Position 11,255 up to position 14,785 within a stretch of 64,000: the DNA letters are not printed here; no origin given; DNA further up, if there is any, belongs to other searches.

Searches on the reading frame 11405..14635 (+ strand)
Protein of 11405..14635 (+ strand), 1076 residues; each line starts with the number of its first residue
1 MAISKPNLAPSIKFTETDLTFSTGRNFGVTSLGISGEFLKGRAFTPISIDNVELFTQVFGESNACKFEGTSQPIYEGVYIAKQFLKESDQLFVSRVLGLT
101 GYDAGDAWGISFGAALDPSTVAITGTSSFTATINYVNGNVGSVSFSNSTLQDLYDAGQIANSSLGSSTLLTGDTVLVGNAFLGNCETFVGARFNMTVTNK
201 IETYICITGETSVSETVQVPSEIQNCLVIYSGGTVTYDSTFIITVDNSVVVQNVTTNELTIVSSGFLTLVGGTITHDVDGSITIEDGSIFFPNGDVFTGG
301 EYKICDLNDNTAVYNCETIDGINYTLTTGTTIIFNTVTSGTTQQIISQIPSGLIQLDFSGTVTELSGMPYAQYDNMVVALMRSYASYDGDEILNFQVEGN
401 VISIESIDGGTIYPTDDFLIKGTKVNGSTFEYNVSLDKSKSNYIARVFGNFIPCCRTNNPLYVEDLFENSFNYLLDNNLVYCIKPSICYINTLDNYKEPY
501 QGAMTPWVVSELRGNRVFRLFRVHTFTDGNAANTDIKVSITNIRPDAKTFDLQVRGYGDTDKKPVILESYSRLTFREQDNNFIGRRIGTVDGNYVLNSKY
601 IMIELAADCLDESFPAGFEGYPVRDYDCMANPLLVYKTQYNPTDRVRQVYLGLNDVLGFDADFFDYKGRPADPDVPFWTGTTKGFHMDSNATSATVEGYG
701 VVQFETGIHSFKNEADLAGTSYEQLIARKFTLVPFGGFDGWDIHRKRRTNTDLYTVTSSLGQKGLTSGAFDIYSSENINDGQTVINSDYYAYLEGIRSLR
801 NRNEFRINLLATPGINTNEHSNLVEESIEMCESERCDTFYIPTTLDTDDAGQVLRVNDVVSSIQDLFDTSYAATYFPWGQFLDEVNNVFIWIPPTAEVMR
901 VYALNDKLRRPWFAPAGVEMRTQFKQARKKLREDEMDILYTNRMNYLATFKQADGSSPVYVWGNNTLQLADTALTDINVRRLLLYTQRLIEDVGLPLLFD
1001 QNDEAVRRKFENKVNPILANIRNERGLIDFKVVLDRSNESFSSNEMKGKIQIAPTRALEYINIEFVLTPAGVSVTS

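Call 14: search_protein_families(library=phrogs, proteins=[window:11405-14635:+], max_evalue=0.00001)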
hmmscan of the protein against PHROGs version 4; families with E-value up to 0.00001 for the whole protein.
window:11405-14635:+ (1076 aa): 2 families
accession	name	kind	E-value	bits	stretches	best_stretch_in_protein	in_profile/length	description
phrog_23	-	tail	1.6e-43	150.2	1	783-1073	187-468/496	tail sheath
phrog_10581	-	tail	1.1e-27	97.8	1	870-1067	702-909/915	tail sheath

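Call 30: search_dna_similar(query=window:11405-14635:+, collection=phages, mode=protein, max_rows=15)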
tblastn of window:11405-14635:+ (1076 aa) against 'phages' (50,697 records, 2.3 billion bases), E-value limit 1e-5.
Records with a match: 2410; places in all: 2477; records where one place covers at least 80% of the query: 0.
Best place of each record, by identity: <60% 2410.
By first word of the organism name: Escherichia 639; Synechococcus 379; Klebsiella 276; Vibrio 140; Shigella 89; Aeromonas 77; Acinetobacter 72; Erwinia 68; Cyanophage 61; Enterobacter 57; and 63 more.
By host as written in the record: - 435; Escherichia coli 271; Synechococcus 107; Klebsiella pneumoniae 91; Erwinia amylovora 46; Synechococcus sp. 38; Synechococcus sp. WH7803 28; Escherichia coli B 28; and 545 more.
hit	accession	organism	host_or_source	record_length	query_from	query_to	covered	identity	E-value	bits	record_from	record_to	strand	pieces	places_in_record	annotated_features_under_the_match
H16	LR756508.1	uncultured phage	metagenomic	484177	428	1073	60%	29.1%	5e-55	216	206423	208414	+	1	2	record has no annotation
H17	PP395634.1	Microcystis phage Mel-JY01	Microcystis elabens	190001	432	1073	60%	28.6%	8e-56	219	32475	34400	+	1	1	tail sheath C-terminal domain containing protein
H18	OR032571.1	Synechococcus phage DSL-LC02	Synechococcus sp.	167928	687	1072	36%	25.4%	1e-18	99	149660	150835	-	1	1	tail sheath monomer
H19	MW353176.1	Flavobacterium phage vB_FspM_immuto_3-5A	Flavobacterium sp. LMO8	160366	782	1073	27%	31.5%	3e-37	159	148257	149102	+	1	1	tail sheath protein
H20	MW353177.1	Flavobacterium phage vB_FspM_immuto_13-6C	Flavobacterium sp. LMO8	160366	782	1073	27%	31.5%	3e-37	159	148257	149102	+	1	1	tail sheath protein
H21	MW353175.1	Flavobacterium phage vB_FspM_immuto_2-6A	Flavobacterium sp. LMO8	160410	782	1073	27%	31.5%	3e-37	159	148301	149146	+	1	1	tail sheath protein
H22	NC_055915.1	Flavobacterium phage vB_FspM_immuto_2-6A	Flavobacterium sp. LMO8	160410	782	1073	27%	31.5%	3e-37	159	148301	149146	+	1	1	tail sheath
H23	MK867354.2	Synechococcus phage S-SCSM1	Synechococcus sp. WH 7803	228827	739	1073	31%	26.7%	1e-20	105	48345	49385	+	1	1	tail sheath monomer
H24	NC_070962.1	Synechococcus phage S-SCSM1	Synechococcus sp. WH 7803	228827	739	1073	31%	26.7%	1e-20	105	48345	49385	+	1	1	tail sheath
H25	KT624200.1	Bacillus phage SP-15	Bacillus subtilis W-23-S(r); Bacillus ...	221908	795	1073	26%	32.1%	2e-35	153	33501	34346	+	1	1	tail sheath protein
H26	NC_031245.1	Bacillus phage SP-15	Bacillus subtilis W-23-S(r); Bacillus ...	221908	795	1073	26%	32.1%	2e-35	153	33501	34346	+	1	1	tail sheath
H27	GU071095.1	Synechococcus phage S-SM2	Synechococcus sp. WH8017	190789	799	1073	26%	32.3%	5e-21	106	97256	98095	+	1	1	gp18: tail sheath monomer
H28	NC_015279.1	Synechococcus phage S-SM2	Synechococcus sp. WH8017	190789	799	1073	26%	32.3%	5e-21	106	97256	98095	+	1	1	gp18: tail sheath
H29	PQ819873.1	Streptococcus phage vB_SagM-GXN1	Streptococcus agalactiae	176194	773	1063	27%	30.0%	9e-28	128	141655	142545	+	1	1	tail sheath protein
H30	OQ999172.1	Listeria phage LIS04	Listeria innocua ATCC 51742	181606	795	1073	26%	31.3%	2e-30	137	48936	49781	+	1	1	tail sheath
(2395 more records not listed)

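Call 53: find_related_loci(query=window:11405-14635:+, collection=viral_contigs, flank=500)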
Query window:11405-14635:+ (1076 aa) in viral_contigs; peptide patterns used: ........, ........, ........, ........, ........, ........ (x = any residue, [..] = any of these).
6 stretches matched a pattern; 4 encode a relative of the query (tblastn E <= 1e-3); 4 distinct loci.
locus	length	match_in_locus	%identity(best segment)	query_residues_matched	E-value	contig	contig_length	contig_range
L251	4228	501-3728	99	1-1076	0e+0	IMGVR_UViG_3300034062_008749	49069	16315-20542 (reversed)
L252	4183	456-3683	99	1-1076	0e+0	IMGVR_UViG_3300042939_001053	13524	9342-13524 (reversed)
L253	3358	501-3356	80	1-952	0e+0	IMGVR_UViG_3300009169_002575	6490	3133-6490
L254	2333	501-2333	99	1-611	0e+0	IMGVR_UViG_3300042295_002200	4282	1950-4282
